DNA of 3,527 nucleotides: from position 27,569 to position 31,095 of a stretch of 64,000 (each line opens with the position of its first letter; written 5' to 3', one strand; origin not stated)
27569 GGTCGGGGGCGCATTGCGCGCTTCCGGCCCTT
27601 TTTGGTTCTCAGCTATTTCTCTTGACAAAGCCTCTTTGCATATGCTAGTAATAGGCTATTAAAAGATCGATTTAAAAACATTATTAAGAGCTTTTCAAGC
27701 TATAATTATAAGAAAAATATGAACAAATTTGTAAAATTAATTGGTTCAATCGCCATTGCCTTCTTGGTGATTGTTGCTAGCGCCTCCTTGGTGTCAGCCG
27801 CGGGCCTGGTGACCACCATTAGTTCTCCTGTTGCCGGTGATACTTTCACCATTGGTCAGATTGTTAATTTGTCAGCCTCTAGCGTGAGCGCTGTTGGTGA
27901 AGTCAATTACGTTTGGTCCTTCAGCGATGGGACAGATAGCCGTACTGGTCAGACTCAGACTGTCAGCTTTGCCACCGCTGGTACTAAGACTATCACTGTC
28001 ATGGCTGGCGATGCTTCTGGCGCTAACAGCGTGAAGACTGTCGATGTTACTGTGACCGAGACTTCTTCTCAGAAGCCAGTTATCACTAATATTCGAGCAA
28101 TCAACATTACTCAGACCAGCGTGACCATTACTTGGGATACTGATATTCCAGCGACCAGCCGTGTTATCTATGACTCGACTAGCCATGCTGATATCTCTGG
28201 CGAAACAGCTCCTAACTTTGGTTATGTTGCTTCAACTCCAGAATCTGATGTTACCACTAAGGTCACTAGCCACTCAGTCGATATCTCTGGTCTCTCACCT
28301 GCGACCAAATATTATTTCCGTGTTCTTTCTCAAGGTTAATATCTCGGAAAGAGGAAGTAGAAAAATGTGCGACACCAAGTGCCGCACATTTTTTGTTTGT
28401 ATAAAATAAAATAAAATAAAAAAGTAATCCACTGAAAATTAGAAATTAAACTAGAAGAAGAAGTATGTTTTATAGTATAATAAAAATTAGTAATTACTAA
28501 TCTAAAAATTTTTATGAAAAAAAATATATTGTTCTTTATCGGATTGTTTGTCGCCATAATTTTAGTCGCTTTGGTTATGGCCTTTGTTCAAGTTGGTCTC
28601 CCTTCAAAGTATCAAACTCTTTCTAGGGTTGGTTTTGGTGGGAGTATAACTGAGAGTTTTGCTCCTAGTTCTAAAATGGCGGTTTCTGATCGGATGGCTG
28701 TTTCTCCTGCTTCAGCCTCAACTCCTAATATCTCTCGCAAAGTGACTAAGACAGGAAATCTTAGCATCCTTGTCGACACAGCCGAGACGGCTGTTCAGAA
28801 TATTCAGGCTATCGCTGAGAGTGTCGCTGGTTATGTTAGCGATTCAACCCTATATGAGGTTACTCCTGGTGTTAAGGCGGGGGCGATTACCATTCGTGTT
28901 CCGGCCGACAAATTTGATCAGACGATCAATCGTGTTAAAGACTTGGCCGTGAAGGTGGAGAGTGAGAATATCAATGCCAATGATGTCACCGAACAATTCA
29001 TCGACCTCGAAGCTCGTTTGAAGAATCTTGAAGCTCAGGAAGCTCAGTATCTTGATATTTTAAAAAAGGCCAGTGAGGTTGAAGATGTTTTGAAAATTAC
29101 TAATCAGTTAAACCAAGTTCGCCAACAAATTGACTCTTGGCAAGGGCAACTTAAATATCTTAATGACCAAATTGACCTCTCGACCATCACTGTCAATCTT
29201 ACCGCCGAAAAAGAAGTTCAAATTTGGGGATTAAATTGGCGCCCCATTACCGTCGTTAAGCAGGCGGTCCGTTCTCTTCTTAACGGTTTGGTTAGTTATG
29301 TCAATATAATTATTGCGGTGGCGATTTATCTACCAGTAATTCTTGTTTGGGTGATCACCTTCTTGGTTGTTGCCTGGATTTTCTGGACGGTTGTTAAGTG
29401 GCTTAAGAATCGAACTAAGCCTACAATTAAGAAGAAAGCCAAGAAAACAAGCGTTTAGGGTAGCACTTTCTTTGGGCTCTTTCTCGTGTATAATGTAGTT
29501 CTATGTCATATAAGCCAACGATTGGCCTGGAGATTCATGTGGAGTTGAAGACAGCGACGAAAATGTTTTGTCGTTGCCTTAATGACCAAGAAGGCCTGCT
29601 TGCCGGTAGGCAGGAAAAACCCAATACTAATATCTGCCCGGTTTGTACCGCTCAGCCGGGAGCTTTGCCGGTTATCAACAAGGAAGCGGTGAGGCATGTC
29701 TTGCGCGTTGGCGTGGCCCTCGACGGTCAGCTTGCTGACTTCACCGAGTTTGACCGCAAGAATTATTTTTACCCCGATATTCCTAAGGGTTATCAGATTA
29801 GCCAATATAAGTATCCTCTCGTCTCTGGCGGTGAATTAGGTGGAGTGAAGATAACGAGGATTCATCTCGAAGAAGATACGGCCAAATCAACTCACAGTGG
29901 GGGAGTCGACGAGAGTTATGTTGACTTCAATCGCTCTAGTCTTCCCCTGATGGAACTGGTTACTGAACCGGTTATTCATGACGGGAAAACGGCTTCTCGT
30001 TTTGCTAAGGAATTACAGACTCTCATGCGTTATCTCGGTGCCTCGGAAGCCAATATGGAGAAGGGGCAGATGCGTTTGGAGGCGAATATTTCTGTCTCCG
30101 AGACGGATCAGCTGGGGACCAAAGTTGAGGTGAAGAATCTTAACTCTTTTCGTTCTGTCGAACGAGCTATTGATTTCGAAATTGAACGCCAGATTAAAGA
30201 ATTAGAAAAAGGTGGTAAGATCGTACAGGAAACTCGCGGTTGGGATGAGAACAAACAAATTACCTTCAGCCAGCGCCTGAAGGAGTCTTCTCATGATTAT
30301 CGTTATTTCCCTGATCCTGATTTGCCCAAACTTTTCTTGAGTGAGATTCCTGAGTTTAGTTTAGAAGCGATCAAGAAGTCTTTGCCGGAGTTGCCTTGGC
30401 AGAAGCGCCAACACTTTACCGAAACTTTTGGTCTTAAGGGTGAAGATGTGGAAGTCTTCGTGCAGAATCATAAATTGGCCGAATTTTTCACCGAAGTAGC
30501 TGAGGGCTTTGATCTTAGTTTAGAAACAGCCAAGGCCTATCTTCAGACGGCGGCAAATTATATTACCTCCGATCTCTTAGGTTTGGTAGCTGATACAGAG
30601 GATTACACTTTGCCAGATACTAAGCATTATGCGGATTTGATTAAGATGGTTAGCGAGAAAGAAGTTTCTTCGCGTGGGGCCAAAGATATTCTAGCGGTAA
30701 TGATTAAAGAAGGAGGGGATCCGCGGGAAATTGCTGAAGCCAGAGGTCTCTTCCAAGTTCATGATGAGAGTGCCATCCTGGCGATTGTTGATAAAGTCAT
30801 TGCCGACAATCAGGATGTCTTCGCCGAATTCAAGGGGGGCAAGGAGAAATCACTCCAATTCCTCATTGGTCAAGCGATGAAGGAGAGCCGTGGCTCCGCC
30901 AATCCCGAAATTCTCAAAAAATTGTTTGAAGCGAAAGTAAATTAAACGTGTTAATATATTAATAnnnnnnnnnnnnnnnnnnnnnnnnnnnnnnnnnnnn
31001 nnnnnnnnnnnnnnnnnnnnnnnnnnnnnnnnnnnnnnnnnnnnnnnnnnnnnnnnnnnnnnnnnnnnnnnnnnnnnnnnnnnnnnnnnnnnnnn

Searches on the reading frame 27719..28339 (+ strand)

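Call 9: search_protein_families(library=pfam, proteins=[window:27719-28339:+], max_evalue=0.0001)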
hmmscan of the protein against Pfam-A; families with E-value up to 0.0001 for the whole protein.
window:27719-28339:+ (206 aa): 4 families
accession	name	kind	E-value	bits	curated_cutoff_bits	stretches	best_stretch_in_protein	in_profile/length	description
PF16656.11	Pur_ac_phosph_N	-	2e-10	41.5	30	1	128-205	9-81/93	Purple acid Phosphatase, N-terminal domain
PF18911.6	PKD_4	-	2.5e-09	37.5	27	1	42-112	13-85/85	PKD domain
PF00041.27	fn3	-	3.4e-06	27.6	25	1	122-203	3-67/84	Fibronectin type III domain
PF00801.26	PKD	-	9.7e-05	22.7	23.5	1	43-107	11-76/80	PKD domain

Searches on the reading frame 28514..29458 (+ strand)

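Call 9: search_protein_families(library=pfam, proteins=[window:28514-29458:+], max_evalue=0.0001)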
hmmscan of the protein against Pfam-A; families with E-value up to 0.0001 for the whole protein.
window:28514-29458:+ (314 aa): 1 family
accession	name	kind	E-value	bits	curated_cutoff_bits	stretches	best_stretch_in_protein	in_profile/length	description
PF14257.11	DUF4349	-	2e-53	181.3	27.7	1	75-287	1-212/213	Domain of unknown function (DUF4349)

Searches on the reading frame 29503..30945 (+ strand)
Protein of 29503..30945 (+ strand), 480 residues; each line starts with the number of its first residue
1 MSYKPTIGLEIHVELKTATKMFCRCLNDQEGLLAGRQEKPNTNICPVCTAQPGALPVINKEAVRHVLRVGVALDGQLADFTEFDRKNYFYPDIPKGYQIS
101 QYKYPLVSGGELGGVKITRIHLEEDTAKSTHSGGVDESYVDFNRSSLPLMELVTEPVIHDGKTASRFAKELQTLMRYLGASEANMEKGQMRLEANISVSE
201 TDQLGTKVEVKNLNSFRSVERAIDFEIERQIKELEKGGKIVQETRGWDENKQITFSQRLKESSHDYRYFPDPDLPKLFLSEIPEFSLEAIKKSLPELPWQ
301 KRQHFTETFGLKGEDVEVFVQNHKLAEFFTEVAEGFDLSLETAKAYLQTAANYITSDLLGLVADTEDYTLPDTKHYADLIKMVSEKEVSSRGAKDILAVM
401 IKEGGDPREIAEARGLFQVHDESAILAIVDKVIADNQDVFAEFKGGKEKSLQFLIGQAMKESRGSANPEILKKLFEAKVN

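Call 9: search_protein_families(library=pfam, proteins=[window:29503-30945:+], max_evalue=0.0001)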
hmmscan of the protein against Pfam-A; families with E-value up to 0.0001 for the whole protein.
window:29503-30945:+ (480 aa): 2 families
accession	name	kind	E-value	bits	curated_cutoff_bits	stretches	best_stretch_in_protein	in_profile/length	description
PF02934.20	GatB_N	-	6.6e-104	347.4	23.4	1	6-280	2-272/277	GatB/GatE catalytic domain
PF02637.23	GatB_Yqey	-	2e-34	119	27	1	343-478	7-147/148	GatB domain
